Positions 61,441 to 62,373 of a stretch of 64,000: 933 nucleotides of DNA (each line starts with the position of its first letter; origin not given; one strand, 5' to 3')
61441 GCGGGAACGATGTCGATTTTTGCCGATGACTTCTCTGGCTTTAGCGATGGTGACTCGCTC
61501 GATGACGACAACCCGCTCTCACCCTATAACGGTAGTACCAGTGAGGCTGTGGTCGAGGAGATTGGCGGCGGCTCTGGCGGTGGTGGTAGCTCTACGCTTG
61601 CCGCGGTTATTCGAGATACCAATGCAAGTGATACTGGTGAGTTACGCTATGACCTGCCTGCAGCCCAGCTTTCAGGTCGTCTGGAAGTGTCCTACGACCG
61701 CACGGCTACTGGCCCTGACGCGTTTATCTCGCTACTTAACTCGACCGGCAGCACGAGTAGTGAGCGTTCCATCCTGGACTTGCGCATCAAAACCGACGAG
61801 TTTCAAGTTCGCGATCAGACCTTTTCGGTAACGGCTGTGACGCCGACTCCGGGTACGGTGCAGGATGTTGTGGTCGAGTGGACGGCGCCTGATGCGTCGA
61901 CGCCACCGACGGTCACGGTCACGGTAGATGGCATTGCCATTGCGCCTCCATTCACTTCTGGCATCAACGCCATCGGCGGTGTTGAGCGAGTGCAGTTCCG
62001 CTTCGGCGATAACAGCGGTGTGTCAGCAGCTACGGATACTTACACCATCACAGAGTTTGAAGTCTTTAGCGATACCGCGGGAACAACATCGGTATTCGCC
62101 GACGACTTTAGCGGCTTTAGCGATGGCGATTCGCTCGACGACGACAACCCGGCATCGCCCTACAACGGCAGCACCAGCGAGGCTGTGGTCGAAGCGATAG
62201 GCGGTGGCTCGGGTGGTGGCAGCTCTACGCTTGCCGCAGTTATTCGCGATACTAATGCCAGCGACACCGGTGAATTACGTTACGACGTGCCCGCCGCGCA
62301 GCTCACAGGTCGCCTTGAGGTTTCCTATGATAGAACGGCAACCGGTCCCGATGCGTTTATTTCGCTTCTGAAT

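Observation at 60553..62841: Triple-module lipoprotein whose repeats are nearly identical in protein but heavily recoded in DNA, with patchy conversion tracts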

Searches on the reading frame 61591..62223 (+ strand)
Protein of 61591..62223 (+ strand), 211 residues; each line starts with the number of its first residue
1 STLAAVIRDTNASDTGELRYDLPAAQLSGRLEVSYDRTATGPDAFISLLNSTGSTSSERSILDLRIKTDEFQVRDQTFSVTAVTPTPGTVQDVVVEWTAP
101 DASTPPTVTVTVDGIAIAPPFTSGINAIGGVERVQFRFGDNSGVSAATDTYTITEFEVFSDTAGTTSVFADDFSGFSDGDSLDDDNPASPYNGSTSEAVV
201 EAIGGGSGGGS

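Call 24: search_protein_representatives(protein=window:61591-62223:+)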
Query: 211 residues. Proteins with E-value up to 0.001 (for the whole library): 119; up to 1e-10: 80; up to 1e-30: 35. The best 119 are listed.
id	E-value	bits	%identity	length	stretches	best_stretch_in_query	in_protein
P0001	0.0e+00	1183.0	93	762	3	1-211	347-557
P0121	7.8e-132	453.5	48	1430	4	2-208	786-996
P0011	8.0e-131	450.2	66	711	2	3-207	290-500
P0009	7.5e-125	430.7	47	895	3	4-209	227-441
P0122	3.2e-113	392.8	61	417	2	4-202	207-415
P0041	4.9e-88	310.6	52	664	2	2-209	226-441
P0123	5.2e-85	300.7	44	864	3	5-201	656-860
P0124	6.5e-83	293.9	38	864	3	6-210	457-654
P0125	4.9e-80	284.5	49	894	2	6-201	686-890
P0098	4.5e-77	274.8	55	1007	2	4-205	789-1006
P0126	1.0e-76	273.6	47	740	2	3-210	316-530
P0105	4.8e-75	268.2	50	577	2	4-210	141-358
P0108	8.3e-74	264.1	46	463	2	4-207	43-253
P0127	1.3e-66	240.6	49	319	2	5-200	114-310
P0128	1.4e-60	221.0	42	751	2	2-208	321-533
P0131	1.1e-54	201.7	36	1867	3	2-202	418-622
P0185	3.9e-12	62.9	31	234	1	5-200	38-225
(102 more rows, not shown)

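Call 27: search_protein_families(library=pfam, proteins=[P0121, P0131, P0185], max_evalue=0.001)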
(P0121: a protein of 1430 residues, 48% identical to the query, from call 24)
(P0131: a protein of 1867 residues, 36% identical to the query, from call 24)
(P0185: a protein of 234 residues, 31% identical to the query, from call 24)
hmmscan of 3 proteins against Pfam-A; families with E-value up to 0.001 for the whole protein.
P0121 (1430 aa): 0 families

P0131 (1867 aa): 2 families
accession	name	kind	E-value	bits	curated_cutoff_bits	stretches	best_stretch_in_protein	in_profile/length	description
PF18962.6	Por_Secre_tail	-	1.3e-11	45.1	27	1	1793-1864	2-73/75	Secretion system C-terminal sorting domain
PF24828.1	DUF7713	-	6.5e-05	22.9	24.1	0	508-534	16-42/68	Domain of unknown function (DUF7713)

P0185 (234 aa): 1 family
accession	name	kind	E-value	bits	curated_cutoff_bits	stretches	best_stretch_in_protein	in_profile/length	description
PF13385.13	Laminin_G_3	-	3.4e-05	24.5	27.6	1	112-188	73-142/151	Concanavalin A-like lectin/glucanases superfamily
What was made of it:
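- A Bacteroidota relative carries a T9SS secretion tail (P0131; call 27).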

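Call 31: predict_structure(alignment_id=A1)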
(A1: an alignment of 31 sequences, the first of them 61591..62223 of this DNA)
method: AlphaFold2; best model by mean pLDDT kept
length: 211 residues; sequences in the alignment: 31
mean_pLDDT: 93.7   pTM: 0.90
mean pLDDT of the five models: 93.7, 92.7, 92.6, 92.5, 90.3
residues with pLDDT >= 90: 190; 70-90: 13; 50-70: 2; < 50: 6
segments of 3 or more residues with pLDDT < 50: 206-211
pLDDT, mean of each block of 10 residues (from residue 1): 94 93 98 97 97 93 96 93 94 99 98 98 97 95 89 99 98 97 94 96 60 32
secondary structure, 60 per line:
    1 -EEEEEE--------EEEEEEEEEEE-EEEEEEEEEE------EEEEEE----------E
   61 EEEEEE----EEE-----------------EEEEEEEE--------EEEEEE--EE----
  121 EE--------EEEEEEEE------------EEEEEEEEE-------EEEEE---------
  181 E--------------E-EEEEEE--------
elements in order: E2-7 E16-26 E28-37 E44-49 E60-66 E71-73 E91-98 E107-112 E131-138 E151-159 E167-171 E198-203
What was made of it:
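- On Concanavalin A-like lectin/glucanase superfamily: The AF2 model has pLDDT 93.7 and is all-beta (call 31).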

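Call 33: find_related_loci(query=A2, collection=genome_contigs, flank=7000)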
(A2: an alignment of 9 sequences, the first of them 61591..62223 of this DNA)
Query A2 (211 aa) in genome_contigs; peptide patterns used: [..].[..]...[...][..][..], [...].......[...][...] (x = any residue, [..] = any of these).
492 stretches matched a pattern; 125 encode a relative of the query (tblastn E <= 1e-3); the best 80 are kept; 79 distinct loci.
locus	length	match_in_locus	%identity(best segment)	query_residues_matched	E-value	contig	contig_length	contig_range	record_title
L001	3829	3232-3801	68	4-190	8e-71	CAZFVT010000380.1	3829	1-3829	MAG TPA_asm: uncultured Woeseiaceae bacterium isolate SRP135972_co2_285 genome assembly, contig: NODE_46734_length_3829_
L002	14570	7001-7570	68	4-190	5e-70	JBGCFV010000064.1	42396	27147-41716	MAG: Gammaproteobacteria bacterium isolate SGMAG-12 contig64, whole genome shotgun sequence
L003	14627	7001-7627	63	4-203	5e-71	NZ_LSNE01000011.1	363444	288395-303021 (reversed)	Paraglaciecola hydrolytica strain S66 Contig20, whole genome shotgun sequence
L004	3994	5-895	63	2-205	1e-63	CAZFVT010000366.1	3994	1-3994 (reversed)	MAG TPA_asm: uncultured Woeseiaceae bacterium isolate SRP135972_co2_285 genome assembly, contig: NODE_43426_length_3994_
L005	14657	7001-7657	53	5-211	5e-63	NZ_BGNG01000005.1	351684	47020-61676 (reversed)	Glaciecola sp. KUL10 contig05, whole genome shotgun sequence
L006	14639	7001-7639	53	5-208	3e-52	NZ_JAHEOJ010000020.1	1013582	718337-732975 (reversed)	Glaciecola sp. XM2 120, whole genome shotgun sequence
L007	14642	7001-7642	51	5-211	3e-52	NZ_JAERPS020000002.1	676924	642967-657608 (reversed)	Rheinheimera maricola strain MA-13 2, whole genome shotgun sequence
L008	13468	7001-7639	48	4-209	7e-52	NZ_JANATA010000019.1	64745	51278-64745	Opacimonas viscosa strain LMIT007 NODE_19_length_64745_cov_266.490957, whole genome shotgun sequence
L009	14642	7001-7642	50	5-211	3e-50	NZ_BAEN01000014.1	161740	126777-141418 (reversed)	Aliiglaciecola lipolytica E3, whole genome shotgun sequence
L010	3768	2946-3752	50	5-210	9e-51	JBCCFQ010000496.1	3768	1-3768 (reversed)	MAG: Pseudomonadota bacterium isolate P01_B01_bin.22 k141_2792829_length_3768_cov_8.0000, whole genome shotgun sequence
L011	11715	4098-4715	50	5-205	3e-50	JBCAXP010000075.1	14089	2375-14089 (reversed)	MAG: Pseudomonadota bacterium isolate J06555_7 NODE_75_length_14089_cov_4.018912, whole genome shotgun sequence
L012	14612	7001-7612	51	1-200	9e-50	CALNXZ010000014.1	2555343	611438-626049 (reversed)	MAG: uncultured Gammaproteobacteria bacterium isolate LOGT_bin.0049 genome assembly, contig: contig_18532, whole genome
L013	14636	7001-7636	50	5-211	9e-50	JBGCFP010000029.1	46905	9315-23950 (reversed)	MAG: Gammaproteobacteria bacterium isolate SGMAG-18 contig29, whole genome shotgun sequence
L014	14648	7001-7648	50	1-211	1e-49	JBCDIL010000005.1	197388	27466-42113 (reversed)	MAG: Pseudomonadota bacterium isolate P01_H01_bin.179 k141_2246430_length_197388_cov_26.6564, whole genome shotgun seque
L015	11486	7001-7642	50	5-211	2e-49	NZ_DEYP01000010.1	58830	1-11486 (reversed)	MAG: Arsukibacterium sp. UBA3155 UBA3155_contig_745, whole genome shotgun sequence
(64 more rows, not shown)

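Call 38: fold_search(model_id=the predicted structure, library=pdb)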
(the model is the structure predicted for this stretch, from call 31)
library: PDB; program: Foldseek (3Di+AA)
matches with E <= 10: 1404; with E <= 0.001: 126
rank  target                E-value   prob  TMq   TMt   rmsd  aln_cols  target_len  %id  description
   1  1mve                  6.8e-06  1.00  0.50  0.44   6.0       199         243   14  Crystal structure of a natural circularly-permutated jellyroll protein: 1,3-1,4-beta-D-glucanase from Fibrobacter succin (released 2003-07-15)
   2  1lj7_C                1.4e-05  1.00  0.47  0.49   5.1       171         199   13  Crystal structure of calcium-depleted human C-reactive protein from perfectly twinned data (released 2002-06-05)
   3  1lj7_A                1.6e-05  1.00  0.46  0.48   5.2       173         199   13  Crystal structure of calcium-depleted human C-reactive protein from perfectly twinned data (released 2002-06-05)
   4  1zm1_B                2.6e-05  1.00  0.51  0.47   6.1       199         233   14  Crystal structures of complex F. succinogenes 1,3-1,4-beta-D-glucanase and beta-1,3-1,4-cellotriose (released 2006-05-10)
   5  1gnh_A                2.6e-05  1.00  0.47  0.48   5.1       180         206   14  HUMAN C-REACTIVE PROTEIN (released 1997-01-27)
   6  1lj7_D                2.6e-05  1.00  0.46  0.48   5.1       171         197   13  Crystal structure of calcium-depleted human C-reactive protein from perfectly twinned data (released 2002-06-05)
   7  3hr9                  3.0e-05  1.00  0.52  0.47   8.4       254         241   13  The truncated Fibrobacter succinogenes 1,3-1,4-beta-D-glucanase F40I mutant (released 2009-07-07)
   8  8a7d_C                3.2e-05  1.00  0.46  0.13   6.6       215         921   13  Partial dimer complex of PAPP-A and its inhibitor STC2 (released 2022-11-02)
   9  8b55                  4.0e-05  1.00  0.48  0.52   4.8       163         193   10  Human ADGRG4 PTX-like domain (released 2022-10-19)
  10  2r49                  4.2e-05  1.00  0.54  0.48   5.0       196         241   16  Mutational and Structural Studies of E85I Reveal the Flexible Loops of Fibrobacter succinogenes 1,3-1,4-beta-D-Glucanase (released 2008-09-02)
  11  3axe_A                4.7e-05  1.00  0.52  0.47   8.9       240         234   15  The truncated Fibrobacter succinogenes 1,3-1,4-beta-D-glucanase V18Y/W203Y in complex with cellotetraose (cellobiose d (released 2012-02-15)
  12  3axd_B                5.5e-05  1.00  0.52  0.48   8.7       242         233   14  The truncated Fibrobacter succinogenes 1,3-1,4-beta-D-glucanase V18Y/W203Y in apo-form (released 2012-02-15)
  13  6kcw                  6.5e-05  1.00  0.45  0.41   5.6       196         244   12  Structure of alginate lyase Aly36B (released 2020-06-24)
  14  8d8o_B                8.4e-05  1.00  0.49  0.11   5.6       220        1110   13  Cryo-EM structure of substrate unbound PAPP-A (released 2022-09-28)
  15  1lj7_H                8.4e-05  1.00  0.45  0.47   5.5       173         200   13  Crystal structure of calcium-depleted human C-reactive protein from perfectly twinned data (released 2002-06-05)
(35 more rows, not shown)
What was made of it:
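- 61591..62223 (+): Module R2, 211 aa: a ConA-like beta-jelly roll. Foldseek against PDB finds jelly-roll lectins, glucanases and lyases (call 38).
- They include enzymes (GH16, PL7, PL36) as well as lectins (call 38). Foldseek hits include PL36 Aly36B, PL7 AlgAT5 and GH16 lichenases (call 38).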

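Call 57: fold_search(model_id=the predicted structure, library=viral)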
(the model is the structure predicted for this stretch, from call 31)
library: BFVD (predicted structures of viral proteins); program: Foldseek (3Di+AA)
matches with E <= 10: 1496; with E <= 0.001: 128
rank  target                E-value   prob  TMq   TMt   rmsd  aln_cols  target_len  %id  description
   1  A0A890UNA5            1.6e-06  1.00  0.48  0.41   4.6       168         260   15  Hydrolase [Microbacterium phage Shocker]
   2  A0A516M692            3.3e-06  1.00  0.52  0.16   4.7       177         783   14  (no name in the UniProt tables at hand)
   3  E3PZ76                5.6e-06  1.00  0.42  0.30   9.9       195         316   12  Uncharacterized protein [Roseovarius sp. 217 phage 1]
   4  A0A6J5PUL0            1.1e-05  1.00  0.53  0.25   5.4       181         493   15  Coagulation factor 5/8 C-terminal domain containing protein [uncultured Caudovirales phage]
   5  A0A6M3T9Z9            1.4e-05  1.00  0.52  0.23   4.1       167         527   15  Uncharacterized protein [Sphingomonas phage Kharn]
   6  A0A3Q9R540            1.4e-05  1.00  0.47  0.27   6.8       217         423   13  (no name in the UniProt tables at hand)
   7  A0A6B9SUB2            1.7e-05  1.00  0.43  0.29   4.0       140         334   16  (no name in the UniProt tables at hand)
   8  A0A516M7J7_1          1.7e-05  1.00  0.39  0.09  14.1       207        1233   12  (no name in the UniProt tables at hand)
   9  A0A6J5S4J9            2.0e-05  1.00  0.38  0.32   6.5       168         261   16  Uncharacterized protein [uncultured Caudovirales phage]
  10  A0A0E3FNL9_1          2.5e-05  1.00  0.43  0.12   8.3       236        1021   15  Baseplate wedge initiator [Synechococcus phage ACG-2014f]
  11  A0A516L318            3.7e-05  1.00  0.50  0.21   4.8       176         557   18  (no name in the UniProt tables at hand)
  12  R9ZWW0                3.7e-05  1.00  0.49  0.19   7.0       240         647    9  Structural protein [Cellulophaga phage phi17:2]
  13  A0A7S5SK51            4.6e-05  1.00  0.51  0.23   7.3       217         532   15  (no name in the UniProt tables at hand)
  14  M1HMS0                4.6e-05  1.00  0.45  0.19   6.6       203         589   11  (no name in the UniProt tables at hand)
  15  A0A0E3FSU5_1          4.8e-05  1.00  0.43  0.11   8.3       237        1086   15  Baseplate wedge initiator [Synechococcus phage ACG-2014f]
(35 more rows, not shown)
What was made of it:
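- On Concanavalin A-like lectin/glucanase superfamily: Foldseek against PDB and BFVD puts lectin, glucanase, LamG and pentraxin jelly rolls on top, with probability 1.0 and TM about 0.5 (calls 38, 57).
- The module model has pLDDT 93.7 (call 31) and a ConA-like fold (calls 38, 57).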

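Call 67: search_solved_structures(query=A1, max_evalue=10)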
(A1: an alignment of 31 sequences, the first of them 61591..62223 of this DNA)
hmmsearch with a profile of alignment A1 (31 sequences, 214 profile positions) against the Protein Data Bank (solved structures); distinct sequences matched with E-value up to 10: 5.
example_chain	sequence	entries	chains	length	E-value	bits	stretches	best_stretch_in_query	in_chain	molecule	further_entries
8fam_A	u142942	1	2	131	0.006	19.5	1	153-206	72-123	Synaptotagmin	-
8faf_A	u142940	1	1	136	0.012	18.4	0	153-196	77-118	Synaptotagmin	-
6oy4_A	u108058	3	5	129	1.1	12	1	51-115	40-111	Der p 2 variant 3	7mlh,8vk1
1ktj_A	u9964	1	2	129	1.7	11.4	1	53-114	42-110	ALLERGEN DER P 2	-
1a9v_A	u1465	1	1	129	1.7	11.4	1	53-114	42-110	MITE ALLERGEN DER P 2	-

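Call 68: search_protein_families(library=pfam, alignment_id=A1, max_evalue=1)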
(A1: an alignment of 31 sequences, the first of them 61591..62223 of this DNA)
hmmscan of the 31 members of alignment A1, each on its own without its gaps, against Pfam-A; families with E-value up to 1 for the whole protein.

A. member 1, window:61591-62223:+ (211 aa): 1 family
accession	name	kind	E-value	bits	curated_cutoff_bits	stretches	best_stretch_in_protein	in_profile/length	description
PF17957.7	Big_7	-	0.26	12.4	24.1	0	127-154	29-55/70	Bacterial Ig domain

B. families by the number of members that match (of 31 scanned): 15 families
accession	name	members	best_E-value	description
PF13385.13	Laminin_G_3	4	8e-05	Concanavalin A-like lectin/glucanases superfamily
PF06439.18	3keto-disac_hyd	4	0.0094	3-keto-disaccharide hydrolase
PF17957.7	Big_7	4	0.067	Bacterial Ig domain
PF18911.6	PKD_4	2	0.011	PKD domain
PF17137.9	DUF5110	2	0.068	Domain of unknown function (DUF5110)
PF08329.16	ChitinaseA_N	1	0.021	Chitinase A, N-terminal domain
PF02494.22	HYR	1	0.023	HYR domain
PF07715.20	Plug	1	0.046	TonB-dependent Receptor Plug Domain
PF09458.16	H_lectin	1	0.068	H-type lectin domain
PF17892.7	Cadherin_5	1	0.07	Cadherin-like domain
PF21768.3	AF_1763-like_C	1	0.071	AF_1763-like, C-terminal domain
PF19542.4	DUF6066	1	0.16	Family of unknown function (DUF6066)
PF02210.31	Laminin_G_2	1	0.23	Laminin G domain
PF13935.11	Ead_Ea22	1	0.25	Ead/Ea22-like protein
PF17963.7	Big_9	1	0.69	Bacterial Ig domain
